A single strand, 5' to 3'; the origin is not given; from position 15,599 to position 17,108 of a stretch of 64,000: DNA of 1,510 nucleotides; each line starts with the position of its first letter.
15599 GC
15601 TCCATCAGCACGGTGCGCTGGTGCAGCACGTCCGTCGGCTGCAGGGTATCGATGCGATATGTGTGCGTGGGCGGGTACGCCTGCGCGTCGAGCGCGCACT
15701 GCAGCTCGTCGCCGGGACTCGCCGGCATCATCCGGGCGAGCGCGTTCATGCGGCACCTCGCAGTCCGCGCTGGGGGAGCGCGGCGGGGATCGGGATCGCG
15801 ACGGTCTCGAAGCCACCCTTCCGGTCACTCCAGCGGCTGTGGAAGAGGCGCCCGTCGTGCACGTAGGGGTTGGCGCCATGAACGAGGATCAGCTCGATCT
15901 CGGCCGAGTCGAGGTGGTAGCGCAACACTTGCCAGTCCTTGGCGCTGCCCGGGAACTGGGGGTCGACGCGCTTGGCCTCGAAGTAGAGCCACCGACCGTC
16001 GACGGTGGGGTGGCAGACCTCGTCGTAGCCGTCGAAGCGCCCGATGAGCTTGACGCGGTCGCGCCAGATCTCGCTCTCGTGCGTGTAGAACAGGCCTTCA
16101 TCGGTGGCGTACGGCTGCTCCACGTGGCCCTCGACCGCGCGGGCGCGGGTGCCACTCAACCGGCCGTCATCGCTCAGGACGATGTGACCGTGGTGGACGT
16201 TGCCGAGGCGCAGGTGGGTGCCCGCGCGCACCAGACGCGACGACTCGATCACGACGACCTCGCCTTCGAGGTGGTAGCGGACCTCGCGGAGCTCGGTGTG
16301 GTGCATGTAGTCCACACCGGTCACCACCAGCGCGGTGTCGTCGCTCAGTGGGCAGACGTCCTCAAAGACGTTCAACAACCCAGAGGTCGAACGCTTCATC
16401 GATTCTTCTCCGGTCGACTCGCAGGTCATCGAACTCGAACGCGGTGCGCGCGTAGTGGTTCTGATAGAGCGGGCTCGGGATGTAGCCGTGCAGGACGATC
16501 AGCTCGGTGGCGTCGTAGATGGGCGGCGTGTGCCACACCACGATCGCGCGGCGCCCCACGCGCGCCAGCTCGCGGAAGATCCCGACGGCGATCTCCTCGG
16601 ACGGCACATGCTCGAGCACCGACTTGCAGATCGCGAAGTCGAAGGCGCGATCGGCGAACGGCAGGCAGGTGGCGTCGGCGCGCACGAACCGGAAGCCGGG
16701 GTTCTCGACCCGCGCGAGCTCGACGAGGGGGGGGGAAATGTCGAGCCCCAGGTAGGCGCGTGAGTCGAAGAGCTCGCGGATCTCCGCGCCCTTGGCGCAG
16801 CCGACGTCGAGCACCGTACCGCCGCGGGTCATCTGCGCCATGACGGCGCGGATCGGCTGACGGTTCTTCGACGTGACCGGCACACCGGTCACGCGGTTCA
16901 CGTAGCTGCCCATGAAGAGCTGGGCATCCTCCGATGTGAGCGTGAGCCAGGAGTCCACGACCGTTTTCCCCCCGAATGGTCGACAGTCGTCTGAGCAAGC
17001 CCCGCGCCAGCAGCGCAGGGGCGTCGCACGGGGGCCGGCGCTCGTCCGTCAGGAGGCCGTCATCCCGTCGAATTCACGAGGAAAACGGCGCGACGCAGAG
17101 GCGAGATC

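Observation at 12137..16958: Methylation-heavy minus-strand operon: three SAM-methyltransferases, a bicupin-like protein and a CMP-sugar-type cytidylyltransferase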

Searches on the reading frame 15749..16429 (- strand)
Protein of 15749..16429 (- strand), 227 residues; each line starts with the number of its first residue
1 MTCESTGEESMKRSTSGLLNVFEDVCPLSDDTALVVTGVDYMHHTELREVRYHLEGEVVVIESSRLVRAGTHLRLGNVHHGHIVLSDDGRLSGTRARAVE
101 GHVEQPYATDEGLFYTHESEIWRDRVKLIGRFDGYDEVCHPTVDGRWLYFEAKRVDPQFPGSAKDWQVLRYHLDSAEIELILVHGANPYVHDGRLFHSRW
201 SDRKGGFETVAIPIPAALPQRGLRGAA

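Call 6: search_protein_families(library=pfam, max_evalue=0.1, proteins=[window:15749-16429:-])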
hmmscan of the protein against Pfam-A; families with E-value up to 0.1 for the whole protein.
seq(227 aa): 0 families

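Call 7: search_protein_families(library=ncbifam, max_evalue=0.1, proteins=[window:15749-16429:-])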
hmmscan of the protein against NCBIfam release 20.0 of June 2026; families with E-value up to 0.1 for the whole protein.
seq(227 aa): 0 families

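Call 23: find_homologous_proteins(query=window:15749-16399:-, max_evalue=0.001)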
Query seq(217 aa) (217 aa): 6 proteins with E <= 0.001 among 749 candidates.
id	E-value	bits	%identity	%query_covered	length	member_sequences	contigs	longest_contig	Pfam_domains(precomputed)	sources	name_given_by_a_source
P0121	1.7e-127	442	88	100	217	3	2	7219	-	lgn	-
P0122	1.2e-110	387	99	77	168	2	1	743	-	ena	-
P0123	2.1e-102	360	72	100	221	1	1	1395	-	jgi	jgi:hypothetical protein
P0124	5.4e-94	332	71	94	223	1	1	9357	-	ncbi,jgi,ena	-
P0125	8.2e-92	325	66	100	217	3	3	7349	-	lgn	-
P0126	9.4e-89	315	64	100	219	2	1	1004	-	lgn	-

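Call 24: find_encoding_contigs(protein=P0124, flank=10000, max_places=4)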
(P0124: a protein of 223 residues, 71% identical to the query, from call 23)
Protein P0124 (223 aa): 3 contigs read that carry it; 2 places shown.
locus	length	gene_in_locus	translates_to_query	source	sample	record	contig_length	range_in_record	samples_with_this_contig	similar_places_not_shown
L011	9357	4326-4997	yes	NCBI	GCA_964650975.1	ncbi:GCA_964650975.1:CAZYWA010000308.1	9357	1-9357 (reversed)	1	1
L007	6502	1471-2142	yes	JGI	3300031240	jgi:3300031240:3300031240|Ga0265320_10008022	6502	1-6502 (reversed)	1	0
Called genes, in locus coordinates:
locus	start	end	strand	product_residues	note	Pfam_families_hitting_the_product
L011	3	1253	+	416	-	?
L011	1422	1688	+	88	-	PF02604:PhdYeFM_antitox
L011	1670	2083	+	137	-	PF01850:PIN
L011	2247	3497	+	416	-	PF01593:Amino_oxidase, PF13450:NAD_binding_8, PF01593:Amino_oxidase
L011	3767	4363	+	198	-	PF13489:Methyltransf_23, PF07021:MetW (faint), PF13847:Methyltransf_31, PF08241:Methyltransf_11, PF08242:Methyltransf_12, PF13649:Methyltransf_25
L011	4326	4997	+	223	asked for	-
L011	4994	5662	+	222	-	PF13649:Methyltransf_25, PF13847:Methyltransf_31, PF08242:Methyltransf_12 (faint)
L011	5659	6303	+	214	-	-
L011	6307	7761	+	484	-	PF02348:CTP_transf_3, PF12804:NTP_transf_3 (weak)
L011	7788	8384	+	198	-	-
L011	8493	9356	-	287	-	?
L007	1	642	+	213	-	?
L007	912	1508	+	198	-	PF13489:Methyltransf_23, PF07021:MetW (faint), PF13847:Methyltransf_31, PF08241:Methyltransf_11, PF08242:Methyltransf_12, PF13649:Methyltransf_25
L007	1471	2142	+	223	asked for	-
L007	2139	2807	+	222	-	PF13649:Methyltransf_25, PF13847:Methyltransf_31, PF08242:Methyltransf_12 (faint)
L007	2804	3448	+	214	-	-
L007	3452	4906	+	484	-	PF02348:CTP_transf_3, PF12804:NTP_transf_3 (weak)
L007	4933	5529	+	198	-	-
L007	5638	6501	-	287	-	?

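Call 25: find_encoding_contigs(protein=P0121, flank=10000, max_places=4)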
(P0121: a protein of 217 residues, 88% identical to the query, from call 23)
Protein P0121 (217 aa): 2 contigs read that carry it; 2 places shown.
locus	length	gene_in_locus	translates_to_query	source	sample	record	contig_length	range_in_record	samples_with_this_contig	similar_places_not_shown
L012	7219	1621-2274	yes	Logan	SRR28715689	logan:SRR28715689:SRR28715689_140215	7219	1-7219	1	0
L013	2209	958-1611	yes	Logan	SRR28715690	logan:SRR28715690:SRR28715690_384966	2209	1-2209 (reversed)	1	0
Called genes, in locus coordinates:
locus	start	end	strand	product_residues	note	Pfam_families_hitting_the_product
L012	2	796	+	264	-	?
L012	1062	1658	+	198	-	PF13489:Methyltransf_23, PF13847:Methyltransf_31, PF08241:Methyltransf_11, PF08242:Methyltransf_12, PF13649:Methyltransf_25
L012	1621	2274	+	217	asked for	-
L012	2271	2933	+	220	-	PF13847:Methyltransf_31, PF08241:Methyltransf_11 (weak), PF13649:Methyltransf_25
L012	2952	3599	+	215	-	-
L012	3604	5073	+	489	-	PF02348:CTP_transf_3, PF12804:NTP_transf_3 (faint)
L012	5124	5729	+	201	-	-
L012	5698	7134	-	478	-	PF00150:Cellulase, PF18564:Glyco_hydro_5_C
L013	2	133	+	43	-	?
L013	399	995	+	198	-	PF13489:Methyltransf_23, PF13847:Methyltransf_31, PF08241:Methyltransf_11, PF08242:Methyltransf_12, PF13649:Methyltransf_25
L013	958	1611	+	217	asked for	-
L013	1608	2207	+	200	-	?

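Call 26: find_encoding_contigs(protein=P0125, flank=10000, max_places=4)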
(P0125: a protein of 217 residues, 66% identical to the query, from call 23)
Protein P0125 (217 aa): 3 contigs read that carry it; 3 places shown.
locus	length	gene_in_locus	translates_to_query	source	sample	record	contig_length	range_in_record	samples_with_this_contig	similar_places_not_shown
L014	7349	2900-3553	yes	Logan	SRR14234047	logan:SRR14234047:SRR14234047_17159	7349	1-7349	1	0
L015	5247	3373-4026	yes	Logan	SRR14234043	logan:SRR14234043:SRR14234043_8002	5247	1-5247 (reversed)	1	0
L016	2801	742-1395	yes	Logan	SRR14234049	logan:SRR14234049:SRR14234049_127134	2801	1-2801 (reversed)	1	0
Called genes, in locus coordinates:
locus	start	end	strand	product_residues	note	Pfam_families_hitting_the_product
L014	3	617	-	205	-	?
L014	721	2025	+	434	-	PF00890:FAD_binding_2 (weak), PF01266:DAO, PF01593:Amino_oxidase, PF01946:Thi4 (weak), PF07992:Pyr_redox_2 (weak), PF12831:FAD_oxidored (weak), PF13450:NAD_binding_8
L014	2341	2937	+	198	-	PF13489:Methyltransf_23, PF07021:MetW (weak), PF13847:Methyltransf_31, PF08241:Methyltransf_11, PF08242:Methyltransf_12, PF13649:Methyltransf_25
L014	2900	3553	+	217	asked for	-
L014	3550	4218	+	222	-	PF13649:Methyltransf_25, PF13847:Methyltransf_31, PF08242:Methyltransf_12 (faint)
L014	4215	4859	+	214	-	-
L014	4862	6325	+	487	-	PF02348:CTP_transf_3, PF12804:NTP_transf_3 (faint)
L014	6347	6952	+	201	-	-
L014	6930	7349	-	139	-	?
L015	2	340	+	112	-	?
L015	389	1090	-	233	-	-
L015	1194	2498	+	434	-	PF00890:FAD_binding_2 (weak), PF01266:DAO, PF01593:Amino_oxidase, PF01946:Thi4 (weak), PF07992:Pyr_redox_2 (weak), PF12831:FAD_oxidored (weak), PF13450:NAD_binding_8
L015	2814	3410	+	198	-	PF13489:Methyltransf_23, PF07021:MetW (weak), PF13847:Methyltransf_31, PF08241:Methyltransf_11, PF08242:Methyltransf_12, PF13649:Methyltransf_25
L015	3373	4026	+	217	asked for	-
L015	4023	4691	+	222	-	PF13649:Methyltransf_25, PF13847:Methyltransf_31, PF08242:Methyltransf_12 (faint)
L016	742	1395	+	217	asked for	-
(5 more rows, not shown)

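Call 37: search_solved_structures(query=A6, max_evalue=10, show_alignments=2)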
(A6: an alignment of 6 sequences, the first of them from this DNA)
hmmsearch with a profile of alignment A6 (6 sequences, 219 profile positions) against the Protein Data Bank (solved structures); distinct sequences matched with E-value up to 10: 0.

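Call 58: search_protein_families(library=pfam, alignment_id=A6, max_evalue=10)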
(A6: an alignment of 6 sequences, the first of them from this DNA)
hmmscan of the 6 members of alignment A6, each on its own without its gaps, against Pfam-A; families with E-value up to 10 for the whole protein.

A. member 1, seq(217 aa): 1 family
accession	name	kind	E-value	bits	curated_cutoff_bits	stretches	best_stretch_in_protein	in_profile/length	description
PF13490.11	zf-HC2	-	1.5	9.4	22.2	1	78-94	13-29/35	Putative zinc-finger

B. families by the number of members that match (of 6 scanned): 1 family
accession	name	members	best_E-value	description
PF13490.11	zf-HC2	1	1.5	Putative zinc-finger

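Call 63: search_protein_families(library=ncbifam, max_evalue=0.001, proteins=[L014:721-2022:+, L014:6347-6949:+])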
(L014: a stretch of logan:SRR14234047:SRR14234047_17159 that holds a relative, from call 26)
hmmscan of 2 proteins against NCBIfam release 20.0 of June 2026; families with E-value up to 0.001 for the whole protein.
L014:721-2022:+ (434 aa): 52 families (the best 25 are shown)
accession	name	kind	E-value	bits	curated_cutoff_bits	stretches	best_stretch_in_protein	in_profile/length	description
TIGR03467.1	HpnE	equivalog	8.3e-17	61.6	283.05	2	5-49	2-46/430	hydroxysqualene dehydroxylase HpnE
NF005560.0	PRK07233.1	equivalog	9e-12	44.5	252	1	5-52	4-50/435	hypothetical protein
NF045637.1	carotdesatCrtDProt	equivalog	1.2e-10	40.5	580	1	5-54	2-50/485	1-hydroxycarotenoid 3,4-desaturase CrtD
TIGR02734.1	crtI_fam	subfamily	8.7e-10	37.9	238.1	1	4-45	1-42/504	phytoene desaturase family protein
TIGR02732.1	zeta_caro_desat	equivalog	2.8e-07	29.8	622.15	1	5-56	3-54/474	9,9'-di-cis-zeta-carotene desaturase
NF058655.1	CrtID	equivalog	1.3e-06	27.5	640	1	5-42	2-39/478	bifunctional phytoene desaturase/3,4-desaturase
NF005548.0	PRK07208.1-4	equivalog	1.3e-06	27.3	389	1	4-39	6-41/488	hypothetical protein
TIGR02032.1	GG-red-SF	subfamily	2e-06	27.7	158.8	1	3-35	2-34/297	geranylgeranyl reductase family protein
TIGR02733.1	desat_CrtD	equivalog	2.1e-06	26.7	549.7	1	4-39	4-39/492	C-3',4' desaturase CrtD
TIGR00292.1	TIGR00292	equivalog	2.2e-06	27.1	148.3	1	3-42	23-62/254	sulfide-dependent adenosine diphosphate thiazole synthase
TIGR03197.1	MnmC_Cterm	equivalog_domain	2.7e-06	26.7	174.2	1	4-37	2-35/400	FAD-dependent 5-carboxymethylaminomethyl-2-thiouridine(34) oxidoreductase MnmC1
NF045663.1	diclust_near_Sec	equivalog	5.3e-06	24.8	530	1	4-51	109-158/759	pyridine nucleotide-disulfide oxidoreductase/dicluster-binding protein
TIGR02731.1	phytoene_desat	equivalog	8.4e-06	24.8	569.4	1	5-60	3-58/453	15-cis-phytoene desaturase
NF005547.0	PRK07208.1-3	equivalog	1e-05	24.5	380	1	4-39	7-42/465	hypothetical protein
TIGR01790.1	carotene-cycl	subfamily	1.9e-05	24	209.5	1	3-43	1-42/387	lycopene cyclase family protein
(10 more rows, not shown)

L014:6347-6949:+ (201 aa): 0 families

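Call 92: search_protein_families(library=padloc, max_evalue=0.01, proteins=[P0121, L014:721-2022:+])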
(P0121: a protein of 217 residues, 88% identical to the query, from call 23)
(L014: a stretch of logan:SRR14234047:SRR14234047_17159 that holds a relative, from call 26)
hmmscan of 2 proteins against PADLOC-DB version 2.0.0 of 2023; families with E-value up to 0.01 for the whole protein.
P0121 (217 aa): 0 families

L014:721-2022:+ (434 aa): 1 family
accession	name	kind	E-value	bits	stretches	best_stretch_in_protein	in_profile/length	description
PDLC01086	C3a186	-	7.5e-15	53.1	1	5-52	4-44/384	"C-3?,4? desaturase"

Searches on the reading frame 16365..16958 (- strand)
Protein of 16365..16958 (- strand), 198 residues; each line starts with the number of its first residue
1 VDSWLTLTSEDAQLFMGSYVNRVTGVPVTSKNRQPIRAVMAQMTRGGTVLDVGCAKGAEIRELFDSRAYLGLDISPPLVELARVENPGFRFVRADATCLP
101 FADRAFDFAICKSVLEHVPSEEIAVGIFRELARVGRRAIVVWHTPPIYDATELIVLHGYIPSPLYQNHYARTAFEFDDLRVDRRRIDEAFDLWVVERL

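Call 6: search_protein_families(library=pfam, max_evalue=0.1, proteins=[window:16365-16958:-])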
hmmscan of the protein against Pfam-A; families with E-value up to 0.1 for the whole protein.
seq(198 aa): 7 families
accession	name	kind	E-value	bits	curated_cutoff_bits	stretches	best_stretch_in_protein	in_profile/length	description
PF08241.18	Methyltransf_11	-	2.1e-15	57.6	21.2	1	50-136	1-88/95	Methyltransferase domain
PF13649.12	Methyltransf_25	-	1e-14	55.4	27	1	49-134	1-92/97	Methyltransferase domain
PF13847.12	Methyltransf_31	-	5.8e-11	42.7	27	1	45-140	3-109/145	Methyltransferase domain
PF13489.12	Methyltransf_23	-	6.9e-09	36.1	27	1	43-138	20-114/164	Methyltransferase domain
PF08242.18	Methyltransf_12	-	1.6e-08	35.6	30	1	50-129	1-89/98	Methyltransferase domain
PF07021.18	MetW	-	1.2e-06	28.7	21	1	36-143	4-110/193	Methionine biosynthesis protein MetW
PF01209.24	Ubie_methyltran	-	0.04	13.7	20.1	1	33-125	36-136/233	ubiE/COQ5 methyltransferase family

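Call 7: search_protein_families(library=ncbifam, max_evalue=0.1, proteins=[window:16365-16958:-])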
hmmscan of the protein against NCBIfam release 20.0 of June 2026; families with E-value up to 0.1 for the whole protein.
seq(198 aa): 31 families (the best 25 are shown)
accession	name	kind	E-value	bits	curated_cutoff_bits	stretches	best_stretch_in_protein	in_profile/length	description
NF045667.1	MTase_DVU1556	equivalog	3.1e-13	49.7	155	1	40-130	17-109/213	DVU_1556 family methyltransferase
TIGR02081.1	metW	equivalog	3.5e-08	33.2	189.5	1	36-161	4-128/194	methionine biosynthesis protein MetW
NF045825.1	FAmtase_mtf2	equivalog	1.4e-07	31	400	1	44-110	57-128/248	fatty-acid O-methyltransferase Mtf2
NF007610.0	PRK10258.1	equivalog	2.1e-07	30.6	342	1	45-142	42-137/251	malonyl-ACP O-methyltransferase BioC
NF001241.0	PRK00216.1-2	equivalog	3.4e-07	30.2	327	1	25-141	32-148/231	demethylmenaquinone methyltransferase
NF041255.1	mycofact_MftM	equivalog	1.5e-06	27.8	200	1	18-141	112-239/289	mycofactocin oligosaccharide methyltransferase MftM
NF045823.1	PthPhpthDimycoMt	equivalog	3e-06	26.6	300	1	45-112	66-138/256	phthiotriol/phenolphthiotriol dimycocerosates methyltransferase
TIGR02072.1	BioC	equivalog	4.4e-06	26.7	184.95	1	47-116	36-108/244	malonyl-ACP O-methyltransferase BioC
NF047649.1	MTase_UXPK_star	exception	1.5e-05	24.2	460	1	41-126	73-167/283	methyltransferase/UXPK-star double selenoprotein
TIGR01934.1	MenG_MenH_UbiE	subfamily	1.6e-05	24.4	158.35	1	40-112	34-113/223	ubiquinone/menaquinone biosynthesis methyltransferase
TIGR02021.1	BchM-ChlM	equivalog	3.2e-05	23.5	158.9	1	39-145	48-157/218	magnesium protoporphyrin IX methyltransferase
NF004851.0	PRK06202.1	equivalog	0.00013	21.4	243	1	33-141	49-164/237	hypothetical protein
TIGR03587.1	Pse_Me-ase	hypoth_equivalog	0.00015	22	112.05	1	16-143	14-142/204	pseudaminic acid biosynthesis-associated methylase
NF040539.1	AST_met_ArsM_2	exception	0.00015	21.7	240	1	46-132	57-156/262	putative arsinothricin biosynthesis methyltransferase ArsM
NF041537.1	ArsM_AhpD_UU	exception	0.00021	20.2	510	1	41-133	72-174/345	arsenite methyltransferase/AhpD domain selenoprotein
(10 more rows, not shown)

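Call 92: search_protein_families(library=padloc, max_evalue=0.01, proteins=[window:16365-16958:-])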
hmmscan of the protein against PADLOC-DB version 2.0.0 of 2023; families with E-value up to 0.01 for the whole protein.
window:16365-16958:- (198 aa): 1 family
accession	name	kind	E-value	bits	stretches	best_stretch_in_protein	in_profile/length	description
PDLC04134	mad2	-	1.6e-10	38.4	1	40-145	283-399/492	mads_2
